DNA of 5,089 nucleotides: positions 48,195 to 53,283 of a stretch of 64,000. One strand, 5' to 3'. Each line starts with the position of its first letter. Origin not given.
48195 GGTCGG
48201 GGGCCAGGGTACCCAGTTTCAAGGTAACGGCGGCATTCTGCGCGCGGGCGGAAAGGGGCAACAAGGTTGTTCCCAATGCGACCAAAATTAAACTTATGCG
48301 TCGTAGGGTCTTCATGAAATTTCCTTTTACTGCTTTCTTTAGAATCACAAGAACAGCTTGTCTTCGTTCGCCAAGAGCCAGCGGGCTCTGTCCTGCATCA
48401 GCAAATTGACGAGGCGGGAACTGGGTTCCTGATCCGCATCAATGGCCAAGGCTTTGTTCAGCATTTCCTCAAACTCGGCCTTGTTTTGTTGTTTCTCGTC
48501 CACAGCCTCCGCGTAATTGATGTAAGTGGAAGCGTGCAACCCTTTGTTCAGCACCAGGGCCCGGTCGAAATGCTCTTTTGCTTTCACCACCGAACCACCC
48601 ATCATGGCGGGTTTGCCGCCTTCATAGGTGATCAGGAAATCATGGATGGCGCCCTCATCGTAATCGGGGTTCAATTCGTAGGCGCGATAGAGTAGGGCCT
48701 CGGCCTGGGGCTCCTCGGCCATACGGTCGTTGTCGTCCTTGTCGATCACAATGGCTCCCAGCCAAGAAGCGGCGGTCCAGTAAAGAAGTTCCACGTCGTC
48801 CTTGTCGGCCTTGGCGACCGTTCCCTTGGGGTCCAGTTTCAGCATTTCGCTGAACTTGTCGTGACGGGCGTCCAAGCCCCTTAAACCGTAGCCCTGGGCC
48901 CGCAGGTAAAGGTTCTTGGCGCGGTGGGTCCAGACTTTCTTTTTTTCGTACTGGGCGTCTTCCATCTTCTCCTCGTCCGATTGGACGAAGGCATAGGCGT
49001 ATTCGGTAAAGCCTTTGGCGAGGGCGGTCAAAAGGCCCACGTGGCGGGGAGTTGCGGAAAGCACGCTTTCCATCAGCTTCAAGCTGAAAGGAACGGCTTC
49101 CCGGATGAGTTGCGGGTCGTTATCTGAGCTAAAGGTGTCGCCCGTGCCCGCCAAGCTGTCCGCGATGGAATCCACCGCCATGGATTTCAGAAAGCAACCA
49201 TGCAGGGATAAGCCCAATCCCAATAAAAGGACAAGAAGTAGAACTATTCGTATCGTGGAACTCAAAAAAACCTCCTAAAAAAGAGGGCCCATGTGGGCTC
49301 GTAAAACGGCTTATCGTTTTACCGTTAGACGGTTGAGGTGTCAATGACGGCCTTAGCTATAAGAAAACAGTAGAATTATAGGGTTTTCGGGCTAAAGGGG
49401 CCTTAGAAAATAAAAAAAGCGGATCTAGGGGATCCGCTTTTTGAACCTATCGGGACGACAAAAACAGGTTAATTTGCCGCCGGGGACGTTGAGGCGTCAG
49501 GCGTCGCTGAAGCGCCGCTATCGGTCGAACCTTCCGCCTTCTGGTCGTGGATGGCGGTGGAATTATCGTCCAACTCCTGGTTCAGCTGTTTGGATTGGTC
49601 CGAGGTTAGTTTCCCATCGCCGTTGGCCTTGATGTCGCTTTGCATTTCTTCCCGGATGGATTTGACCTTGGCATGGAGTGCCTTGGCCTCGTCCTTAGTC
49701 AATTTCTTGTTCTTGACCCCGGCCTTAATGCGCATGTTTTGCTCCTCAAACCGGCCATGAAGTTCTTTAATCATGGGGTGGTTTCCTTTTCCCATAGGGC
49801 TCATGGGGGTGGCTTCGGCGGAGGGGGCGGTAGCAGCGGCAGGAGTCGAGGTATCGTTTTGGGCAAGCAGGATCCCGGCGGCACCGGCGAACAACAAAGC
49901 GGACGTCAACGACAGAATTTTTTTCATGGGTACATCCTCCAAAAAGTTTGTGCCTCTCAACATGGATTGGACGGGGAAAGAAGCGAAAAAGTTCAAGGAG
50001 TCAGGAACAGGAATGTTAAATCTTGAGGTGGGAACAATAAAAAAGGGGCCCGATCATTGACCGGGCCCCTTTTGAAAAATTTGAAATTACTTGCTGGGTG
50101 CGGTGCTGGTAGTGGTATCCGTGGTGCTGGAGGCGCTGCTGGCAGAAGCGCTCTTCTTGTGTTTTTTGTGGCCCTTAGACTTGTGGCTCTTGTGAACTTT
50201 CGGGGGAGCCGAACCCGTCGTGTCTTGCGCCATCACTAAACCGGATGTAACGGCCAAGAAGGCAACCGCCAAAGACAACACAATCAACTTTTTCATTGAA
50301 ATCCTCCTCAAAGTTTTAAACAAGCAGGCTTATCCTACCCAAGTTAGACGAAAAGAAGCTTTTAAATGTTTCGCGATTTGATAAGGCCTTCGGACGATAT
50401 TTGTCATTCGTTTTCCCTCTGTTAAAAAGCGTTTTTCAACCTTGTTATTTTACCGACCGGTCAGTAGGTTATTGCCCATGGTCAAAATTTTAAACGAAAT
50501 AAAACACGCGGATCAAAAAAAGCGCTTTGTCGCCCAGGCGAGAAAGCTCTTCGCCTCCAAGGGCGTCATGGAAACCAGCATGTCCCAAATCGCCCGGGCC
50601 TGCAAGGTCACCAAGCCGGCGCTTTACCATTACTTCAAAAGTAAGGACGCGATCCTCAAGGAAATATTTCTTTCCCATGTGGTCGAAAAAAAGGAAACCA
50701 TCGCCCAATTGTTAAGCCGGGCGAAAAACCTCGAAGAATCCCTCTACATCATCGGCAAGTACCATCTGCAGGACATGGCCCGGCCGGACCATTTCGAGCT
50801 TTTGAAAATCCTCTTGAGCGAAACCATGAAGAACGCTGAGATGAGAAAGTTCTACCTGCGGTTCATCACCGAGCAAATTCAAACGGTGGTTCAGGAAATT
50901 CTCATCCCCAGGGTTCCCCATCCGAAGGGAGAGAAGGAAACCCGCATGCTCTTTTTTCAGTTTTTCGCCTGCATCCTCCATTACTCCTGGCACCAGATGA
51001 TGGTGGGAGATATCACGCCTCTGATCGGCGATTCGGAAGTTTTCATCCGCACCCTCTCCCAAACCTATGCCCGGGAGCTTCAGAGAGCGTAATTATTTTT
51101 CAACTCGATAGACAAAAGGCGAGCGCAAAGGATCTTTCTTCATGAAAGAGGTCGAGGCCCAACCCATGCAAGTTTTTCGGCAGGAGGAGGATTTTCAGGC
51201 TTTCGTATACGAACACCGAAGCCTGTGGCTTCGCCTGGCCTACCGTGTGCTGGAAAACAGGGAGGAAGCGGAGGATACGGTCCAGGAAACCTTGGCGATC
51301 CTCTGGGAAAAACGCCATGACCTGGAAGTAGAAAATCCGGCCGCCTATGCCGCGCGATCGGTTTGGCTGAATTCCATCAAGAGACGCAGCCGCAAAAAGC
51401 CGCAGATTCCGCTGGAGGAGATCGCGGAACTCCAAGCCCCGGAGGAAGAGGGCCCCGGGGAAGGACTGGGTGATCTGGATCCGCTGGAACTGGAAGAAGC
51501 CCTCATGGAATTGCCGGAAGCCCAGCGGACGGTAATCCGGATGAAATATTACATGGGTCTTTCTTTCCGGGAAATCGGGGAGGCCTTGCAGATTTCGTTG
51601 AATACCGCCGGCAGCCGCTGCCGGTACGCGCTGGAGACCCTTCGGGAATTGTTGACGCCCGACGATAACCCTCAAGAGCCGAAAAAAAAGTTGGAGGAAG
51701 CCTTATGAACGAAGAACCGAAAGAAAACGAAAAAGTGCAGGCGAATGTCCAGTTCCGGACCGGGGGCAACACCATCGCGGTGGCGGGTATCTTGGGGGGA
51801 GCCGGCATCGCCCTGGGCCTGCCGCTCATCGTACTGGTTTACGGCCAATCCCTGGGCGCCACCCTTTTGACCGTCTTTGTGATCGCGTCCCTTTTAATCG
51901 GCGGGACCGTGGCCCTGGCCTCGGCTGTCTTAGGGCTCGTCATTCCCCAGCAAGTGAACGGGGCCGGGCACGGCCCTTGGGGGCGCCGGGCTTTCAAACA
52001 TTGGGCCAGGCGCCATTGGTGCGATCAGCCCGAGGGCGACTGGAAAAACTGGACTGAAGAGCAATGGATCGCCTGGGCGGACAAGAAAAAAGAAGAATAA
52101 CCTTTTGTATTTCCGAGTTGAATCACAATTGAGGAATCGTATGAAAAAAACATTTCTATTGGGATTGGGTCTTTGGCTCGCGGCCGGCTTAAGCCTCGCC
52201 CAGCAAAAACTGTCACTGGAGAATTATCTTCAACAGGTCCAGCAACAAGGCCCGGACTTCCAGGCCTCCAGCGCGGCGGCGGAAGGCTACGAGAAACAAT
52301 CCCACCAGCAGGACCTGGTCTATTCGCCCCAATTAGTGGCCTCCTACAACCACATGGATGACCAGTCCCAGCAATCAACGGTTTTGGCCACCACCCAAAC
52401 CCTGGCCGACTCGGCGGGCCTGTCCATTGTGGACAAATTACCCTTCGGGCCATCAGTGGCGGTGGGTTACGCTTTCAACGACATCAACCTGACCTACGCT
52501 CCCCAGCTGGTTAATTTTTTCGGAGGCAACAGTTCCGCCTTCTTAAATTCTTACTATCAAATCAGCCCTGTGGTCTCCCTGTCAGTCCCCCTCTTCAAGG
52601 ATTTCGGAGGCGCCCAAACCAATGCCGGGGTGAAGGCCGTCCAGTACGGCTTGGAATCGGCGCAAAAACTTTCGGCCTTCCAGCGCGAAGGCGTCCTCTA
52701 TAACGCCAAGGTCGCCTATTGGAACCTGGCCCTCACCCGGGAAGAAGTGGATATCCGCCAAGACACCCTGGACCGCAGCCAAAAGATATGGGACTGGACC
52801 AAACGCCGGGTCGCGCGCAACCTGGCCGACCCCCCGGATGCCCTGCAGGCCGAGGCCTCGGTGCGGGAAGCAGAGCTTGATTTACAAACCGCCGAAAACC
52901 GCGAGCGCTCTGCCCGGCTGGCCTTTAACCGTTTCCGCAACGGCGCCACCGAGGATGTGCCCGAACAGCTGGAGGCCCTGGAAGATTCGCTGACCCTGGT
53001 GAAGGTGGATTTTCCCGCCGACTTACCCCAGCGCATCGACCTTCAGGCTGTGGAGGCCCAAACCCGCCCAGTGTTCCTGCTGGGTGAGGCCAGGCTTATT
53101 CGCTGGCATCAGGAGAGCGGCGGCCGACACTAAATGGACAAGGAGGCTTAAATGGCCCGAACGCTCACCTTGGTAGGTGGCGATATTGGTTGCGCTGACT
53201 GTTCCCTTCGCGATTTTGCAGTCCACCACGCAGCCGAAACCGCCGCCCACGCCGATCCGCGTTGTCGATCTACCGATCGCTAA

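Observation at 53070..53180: Abrupt compositional and taxonomic breakpoint that truncates a TolC-family gene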

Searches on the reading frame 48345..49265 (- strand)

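Call 6: search_protein_families(library=pfam, proteins=[window:48345-49265:-], max_evalue=0.01)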
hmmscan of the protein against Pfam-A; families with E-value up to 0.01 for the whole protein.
window:48345-49265:- (306 aa): 2 families
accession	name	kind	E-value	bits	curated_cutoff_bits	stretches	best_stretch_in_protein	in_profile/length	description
PF16811.11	TAtT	-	1.7e-85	287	26.5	1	48-305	2-263/263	TRAP transporter T-component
PF14559.12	TPR_19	-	0.0086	16.8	25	0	224-280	5-59/68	Tetratricopeptide repeat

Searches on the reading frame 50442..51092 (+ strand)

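Call 6: search_protein_families(library=pfam, proteins=[window:50442-51092:+], max_evalue=0.01)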
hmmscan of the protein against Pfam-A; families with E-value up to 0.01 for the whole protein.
window:50442-51092:+ (216 aa): 1 family
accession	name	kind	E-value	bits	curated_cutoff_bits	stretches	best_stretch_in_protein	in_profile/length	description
PF00440.29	TetR_N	-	1.1e-16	60.8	24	1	31-75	3-47/47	Bacterial regulatory proteins, tetR family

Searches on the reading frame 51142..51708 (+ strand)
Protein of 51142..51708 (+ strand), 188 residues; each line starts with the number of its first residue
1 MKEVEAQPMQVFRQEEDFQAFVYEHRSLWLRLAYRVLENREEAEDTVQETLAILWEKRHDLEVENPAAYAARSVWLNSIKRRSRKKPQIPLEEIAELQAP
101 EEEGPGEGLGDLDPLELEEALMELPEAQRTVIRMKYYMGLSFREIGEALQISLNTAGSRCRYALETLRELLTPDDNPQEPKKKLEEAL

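Call 6: search_protein_families(library=pfam, proteins=[window:51142-51708:+], max_evalue=0.01)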
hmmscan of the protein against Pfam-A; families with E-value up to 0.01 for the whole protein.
window:51142-51708:+ (188 aa): 4 families
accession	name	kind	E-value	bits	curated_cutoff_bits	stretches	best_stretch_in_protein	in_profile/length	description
PF04545.22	Sigma70_r4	-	4.9e-12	45.6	24.1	1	120-169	1-50/50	Sigma-70, region 4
PF08281.18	Sigma70_r4_2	-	2.3e-11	43.6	25.7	1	116-164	3-51/54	Sigma-70, region 4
PF04542.20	Sigma70_r2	-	1.6e-09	37.8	24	1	24-84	4-66/71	Sigma-70 region 2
PF07638.17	Sigma70_ECF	-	0.00035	20.9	21.1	1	115-166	124-178/185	ECF sigma factor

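Call 56: list_cluster_members(proteins=[window:51142-51708:+, window:51705-52100:+, window:47296-48348:-, window:45392-47299:-, window:43911-45329:-, window:43292-43849:-, window:35303-36400:+, window:60380-61531:+, window:57699-58865:-, window:28130-29419:+])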
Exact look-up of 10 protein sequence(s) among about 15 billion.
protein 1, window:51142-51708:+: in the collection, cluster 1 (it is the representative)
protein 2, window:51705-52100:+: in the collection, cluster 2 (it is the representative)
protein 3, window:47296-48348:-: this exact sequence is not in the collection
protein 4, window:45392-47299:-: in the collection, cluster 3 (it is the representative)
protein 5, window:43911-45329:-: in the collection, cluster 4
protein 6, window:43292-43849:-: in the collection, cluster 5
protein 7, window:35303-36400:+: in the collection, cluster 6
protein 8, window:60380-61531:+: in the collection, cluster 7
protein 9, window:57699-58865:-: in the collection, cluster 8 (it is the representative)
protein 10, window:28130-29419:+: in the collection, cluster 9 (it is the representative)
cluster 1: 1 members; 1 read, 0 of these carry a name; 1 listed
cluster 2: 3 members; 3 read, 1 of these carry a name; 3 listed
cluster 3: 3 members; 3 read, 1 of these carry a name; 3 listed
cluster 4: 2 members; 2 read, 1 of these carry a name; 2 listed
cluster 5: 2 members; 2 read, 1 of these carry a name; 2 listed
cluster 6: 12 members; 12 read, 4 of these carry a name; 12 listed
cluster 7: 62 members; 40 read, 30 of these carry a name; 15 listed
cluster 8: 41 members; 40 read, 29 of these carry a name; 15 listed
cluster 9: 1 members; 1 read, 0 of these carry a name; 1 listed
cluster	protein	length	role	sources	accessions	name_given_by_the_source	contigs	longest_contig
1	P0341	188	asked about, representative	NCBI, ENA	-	-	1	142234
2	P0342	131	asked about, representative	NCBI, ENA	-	-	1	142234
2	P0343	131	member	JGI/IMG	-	hypothetical protein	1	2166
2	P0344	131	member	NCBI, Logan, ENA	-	-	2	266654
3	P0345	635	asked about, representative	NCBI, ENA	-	-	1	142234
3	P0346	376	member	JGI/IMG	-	tripartite ATP-independent transporter DctM subunit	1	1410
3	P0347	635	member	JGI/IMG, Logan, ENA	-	-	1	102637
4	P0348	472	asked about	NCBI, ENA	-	-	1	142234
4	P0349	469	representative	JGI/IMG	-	nicotinate phosphoribosyltransferase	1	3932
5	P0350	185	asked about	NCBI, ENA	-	-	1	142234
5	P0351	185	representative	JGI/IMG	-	nicotinamidase/pyrazinamidase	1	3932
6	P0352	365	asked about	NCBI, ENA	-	-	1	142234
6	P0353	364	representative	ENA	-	-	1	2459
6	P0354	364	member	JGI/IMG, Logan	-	aminomethyltransferase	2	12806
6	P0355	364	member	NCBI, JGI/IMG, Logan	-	aminomethyltransferase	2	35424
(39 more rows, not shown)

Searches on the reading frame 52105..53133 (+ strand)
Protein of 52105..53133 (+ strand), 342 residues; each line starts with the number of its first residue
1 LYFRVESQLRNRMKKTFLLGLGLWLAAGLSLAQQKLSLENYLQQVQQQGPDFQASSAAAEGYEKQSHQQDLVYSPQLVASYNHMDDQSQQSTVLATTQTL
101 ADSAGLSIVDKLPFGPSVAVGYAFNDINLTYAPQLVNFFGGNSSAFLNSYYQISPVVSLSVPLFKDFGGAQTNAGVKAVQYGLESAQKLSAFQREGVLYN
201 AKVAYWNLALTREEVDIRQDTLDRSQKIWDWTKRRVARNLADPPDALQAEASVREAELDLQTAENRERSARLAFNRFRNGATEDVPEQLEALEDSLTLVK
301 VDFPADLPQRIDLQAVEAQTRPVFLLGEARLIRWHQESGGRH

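Call 6: search_protein_families(library=pfam, proteins=[window:52105-53133:+], max_evalue=0.01)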
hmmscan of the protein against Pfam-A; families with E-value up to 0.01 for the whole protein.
window:52105-53133:+ (342 aa): 1 family
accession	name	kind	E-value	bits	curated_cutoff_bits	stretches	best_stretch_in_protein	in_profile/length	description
PF02321.23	OEP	-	1.9e-12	47.8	22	1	40-276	3-184/187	Outer membrane efflux protein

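Call 8: find_encoding_contigs(protein=window:52141-53133:+, flank=10000, max_places=6)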
Protein window:52141-53133:+ (330 aa): no gene with exactly this product is on record in the collection.

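Call 10: find_homologous_proteins(query=window:52141-53133:+, max_evalue=0.00001)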
Query window:52141-53133:+ (330 aa): 97 proteins with E <= 0.00001 among 8000 candidates.
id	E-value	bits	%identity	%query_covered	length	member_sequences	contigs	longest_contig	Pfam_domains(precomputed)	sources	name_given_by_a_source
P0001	2.0e-212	722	100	100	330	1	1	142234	PF02321.24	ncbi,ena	-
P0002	1.5e-160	552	81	94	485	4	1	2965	PF02321.24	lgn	-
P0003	9.1e-156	536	79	94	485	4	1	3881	PF02321.24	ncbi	-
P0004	4.0e-151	521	77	94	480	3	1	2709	PF02321.24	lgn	-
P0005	1.3e-149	516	76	94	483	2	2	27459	PF02321.24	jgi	jgi:outer membrane protein TolC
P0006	1.9e-140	486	82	84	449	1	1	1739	PF02321.24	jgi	jgi:outer membrane protein TolC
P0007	3.5e-140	485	73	94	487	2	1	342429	-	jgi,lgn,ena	jgi:outer membrane protein TolC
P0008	1.1e-139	483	73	92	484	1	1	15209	PF02321.24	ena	-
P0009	2.2e-139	482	72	94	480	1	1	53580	PF02321.24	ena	-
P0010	5.3e-139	481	71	94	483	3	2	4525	PF02321.24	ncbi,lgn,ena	-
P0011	3.7e-137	475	72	93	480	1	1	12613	PF02321.24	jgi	jgi:outer membrane protein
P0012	1.3e-136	473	69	88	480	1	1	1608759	PF02321.24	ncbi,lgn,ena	-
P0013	3.3e-136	472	72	94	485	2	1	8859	PF02321.24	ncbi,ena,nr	ncbi:MAG TPA: TolC family protein [bacterium]|nr:TolC family protein [bacterium]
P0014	3.4e-136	472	71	94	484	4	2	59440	PF02321.24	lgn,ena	-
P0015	1.8e-134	466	70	94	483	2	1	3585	PF02321.24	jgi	jgi:outer membrane protein TolC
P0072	6.0e-98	346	99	50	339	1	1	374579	PF02321.24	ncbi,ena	-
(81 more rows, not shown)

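Call 12: find_encoding_contigs(protein=P0001, flank=10000, max_places=6)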
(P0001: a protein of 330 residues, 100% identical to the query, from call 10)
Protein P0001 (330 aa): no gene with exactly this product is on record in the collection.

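Call 13: find_encoding_contigs(protein=P0072, flank=10000, max_places=6)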
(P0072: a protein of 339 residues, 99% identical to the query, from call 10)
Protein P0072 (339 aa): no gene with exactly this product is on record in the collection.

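Call 14: list_cluster_members(proteins=[P0001, P0072, P0003, P0012])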
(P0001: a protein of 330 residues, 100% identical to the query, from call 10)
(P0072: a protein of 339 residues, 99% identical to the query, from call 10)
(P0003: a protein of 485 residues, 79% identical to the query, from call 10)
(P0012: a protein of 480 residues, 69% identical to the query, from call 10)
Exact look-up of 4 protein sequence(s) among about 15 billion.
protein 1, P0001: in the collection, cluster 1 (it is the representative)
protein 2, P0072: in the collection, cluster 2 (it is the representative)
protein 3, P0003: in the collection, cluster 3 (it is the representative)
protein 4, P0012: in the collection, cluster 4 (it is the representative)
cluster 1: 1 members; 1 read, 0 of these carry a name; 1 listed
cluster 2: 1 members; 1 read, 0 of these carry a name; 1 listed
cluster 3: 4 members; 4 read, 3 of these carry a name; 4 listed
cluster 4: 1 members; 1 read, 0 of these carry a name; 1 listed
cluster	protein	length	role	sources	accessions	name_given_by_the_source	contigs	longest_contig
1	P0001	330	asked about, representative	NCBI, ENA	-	-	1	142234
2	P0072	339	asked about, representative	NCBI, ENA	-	-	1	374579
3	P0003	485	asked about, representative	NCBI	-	-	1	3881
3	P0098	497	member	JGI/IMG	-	outer membrane protein TolC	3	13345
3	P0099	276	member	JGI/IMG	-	outer membrane protein TolC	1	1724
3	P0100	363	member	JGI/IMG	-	outer membrane protein TolC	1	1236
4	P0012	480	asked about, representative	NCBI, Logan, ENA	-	-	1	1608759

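Call 28: find_related_loci(query=A1, collection=genome_contigs, flank=10000)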
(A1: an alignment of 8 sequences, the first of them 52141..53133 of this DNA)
Query A1 (330 aa) in genome_contigs; peptide patterns used: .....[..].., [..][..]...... (x = any residue, [..] = any of these).
57 stretches matched a pattern; 18 encode a relative of the query (tblastn E <= 1e-3); 18 distinct loci.
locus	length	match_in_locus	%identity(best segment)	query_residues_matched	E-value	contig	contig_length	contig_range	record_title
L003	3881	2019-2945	79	1-309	4e-171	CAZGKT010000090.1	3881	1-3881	MAG TPA_asm: uncultured bacterium isolate binchicken_co162_638 genome assembly, contig: NODE_72627_length_3881_cov_9.339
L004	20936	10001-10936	77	1-309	4e-155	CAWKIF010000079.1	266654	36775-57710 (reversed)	MAG: candidate division FCPU426 bacterium isolate MFD04780.bin.2.20 genome assembly, contig: contig_2905, whole genome s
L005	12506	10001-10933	73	1-309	8e-151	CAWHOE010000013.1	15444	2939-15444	MAG: candidate division FCPU426 bacterium isolate MFD01223.bin.2.21 genome assembly, contig: contig_108576, whole genome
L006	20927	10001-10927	71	1-309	4e-148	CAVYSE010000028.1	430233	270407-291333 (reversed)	MAG: candidate division FCPU426 bacterium isolate MFD05580.bin.1.91 genome assembly, contig: contig_9711, whole genome s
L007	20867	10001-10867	69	17-305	1e-136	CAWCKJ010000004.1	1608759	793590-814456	MAG: candidate division FCPU426 bacterium isolate MFD01231.bin.1.41 genome assembly, contig: contig_18727, whole genome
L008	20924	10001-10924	63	1-305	8e-125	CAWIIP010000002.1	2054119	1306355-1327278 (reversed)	MAG: uncultured proteobacterium isolate MFD09286.bin.2.44 genome assembly, contig: contig_44388, whole genome shotgun se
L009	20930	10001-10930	64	1-308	2e-124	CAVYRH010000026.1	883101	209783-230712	MAG: uncultured proteobacterium isolate MFD05512.bin.1.167 genome assembly, contig: contig_7921, whole genome shotgun se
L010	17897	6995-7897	65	1-305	3e-124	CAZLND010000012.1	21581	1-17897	MAG TPA_asm: uncultured bacterium isolate binchicken_co50_333 genome assembly, contig: NODE_2664_length_21581_cov_5.8667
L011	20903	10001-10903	65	1-305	7e-124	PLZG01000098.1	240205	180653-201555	MAG: candidate division FCPU426 bacterium isolate palsa_1180 73.20120700_P3D.179_contig_1293, whole genome shotgun seque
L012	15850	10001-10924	64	1-305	9e-124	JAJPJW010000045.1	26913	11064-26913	MAG: Proteobacteria bacterium isolate Centralia_MAG_561 k107_13157124, whole genome shotgun sequence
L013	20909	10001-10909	64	1-305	6e-123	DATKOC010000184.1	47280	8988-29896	MAG TPA_asm: bacterium isolate SMAG_U14754 k141_289733, whole genome shotgun sequence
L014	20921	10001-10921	64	1-305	3e-121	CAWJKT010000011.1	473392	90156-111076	MAG: uncultured proteobacterium isolate MFD05512.bin.2.30 genome assembly, contig: contig_24512, whole genome shotgun se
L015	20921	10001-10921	63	1-305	2e-120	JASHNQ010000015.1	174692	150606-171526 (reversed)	MAG: candidate division FCPU426 bacterium isolate JOPF001 JOPF_AWAY_contig_147676, whole genome shotgun sequence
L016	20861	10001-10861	62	17-305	6e-113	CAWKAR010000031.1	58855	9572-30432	MAG: candidate division FCPU426 bacterium isolate MFD03726.bin.1.149 genome assembly, contig: contig_43422, whole genome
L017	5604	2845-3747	58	1-306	3e-110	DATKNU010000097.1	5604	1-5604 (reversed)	MAG TPA_asm: bacterium isolate SMAG_U14745 k141_4391388, whole genome shotgun sequence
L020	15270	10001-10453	75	155-305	4e-67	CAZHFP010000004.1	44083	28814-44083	MAG TPA_asm: uncultured bacterium isolate binchicken_co54_505 genome assembly, contig: NODE_1420_length_44083_cov_14.230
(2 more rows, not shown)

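Call 39: search_protein_families(library=pfam, proteins=[L004:11431-12054:+, L004:12051-12743:+, L004:12795-15962:+, L004:16028-19204:+, L004:19346-20257:+], max_evalue=0.001)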
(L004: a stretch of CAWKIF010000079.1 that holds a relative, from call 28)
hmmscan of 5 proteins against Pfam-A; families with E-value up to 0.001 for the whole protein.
L004:11431-12054:+ (207 aa): 2 families
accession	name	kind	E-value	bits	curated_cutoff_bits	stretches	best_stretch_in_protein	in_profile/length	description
PF03358.20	FMN_red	-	1.4e-09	38.1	24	1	16-119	1-98/152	NADPH-dependent FMN reductase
PF02525.22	Flavodoxin_2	-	0.00076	19.7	27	1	16-148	1-133/198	Flavodoxin-like fold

L004:12051-12743:+ (230 aa): 2 families
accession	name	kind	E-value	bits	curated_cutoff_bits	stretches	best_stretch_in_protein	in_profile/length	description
PF03358.20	FMN_red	-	0.0001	22.4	24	1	6-106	2-111/152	NADPH-dependent FMN reductase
PF02525.22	Flavodoxin_2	-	0.00033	20.9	27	1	5-93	1-107/198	Flavodoxin-like fold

L004:12795-15962:+ (1055 aa): 2 families
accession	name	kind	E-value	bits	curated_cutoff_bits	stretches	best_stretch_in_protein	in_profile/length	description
PF00873.25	ACR_tran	-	1.1e-246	821.6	28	1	5-1024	3-1019/1021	AcrB/AcrD/AcrF family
PF03176.21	MMPL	-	1.7e-14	54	20.5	1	810-1029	85-306/333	MMPL family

L004:16028-19204:+ (1058 aa): 2 families
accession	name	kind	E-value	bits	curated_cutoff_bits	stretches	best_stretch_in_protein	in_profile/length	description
PF00873.25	ACR_tran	-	2.3e-236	787.5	28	1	5-1023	3-1016/1021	AcrB/AcrD/AcrF family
PF03176.21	MMPL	-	4.4e-12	46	20.5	2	812-1022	85-297/333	MMPL family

L004:19346-20257:+ (303 aa): 4 families
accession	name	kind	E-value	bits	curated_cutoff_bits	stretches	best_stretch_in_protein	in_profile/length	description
PF00005.33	ABC_tran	-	1.8e-33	116.5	25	1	22-165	2-137/137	ABC transporter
PF13304.12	AAA_21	-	1.4e-12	48.8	27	1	120-194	221-298/304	AAA domain, putative AbiEii toxin, Type IV TA system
PF13175.12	AAA_15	-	5.5e-06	26.7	32.1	0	35-105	27-83/374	AAA ATPase domain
PF02463.25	SMC_N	-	4.5e-05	23.4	40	1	36-202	29-208/220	RecF/RecN/SMC N terminal domain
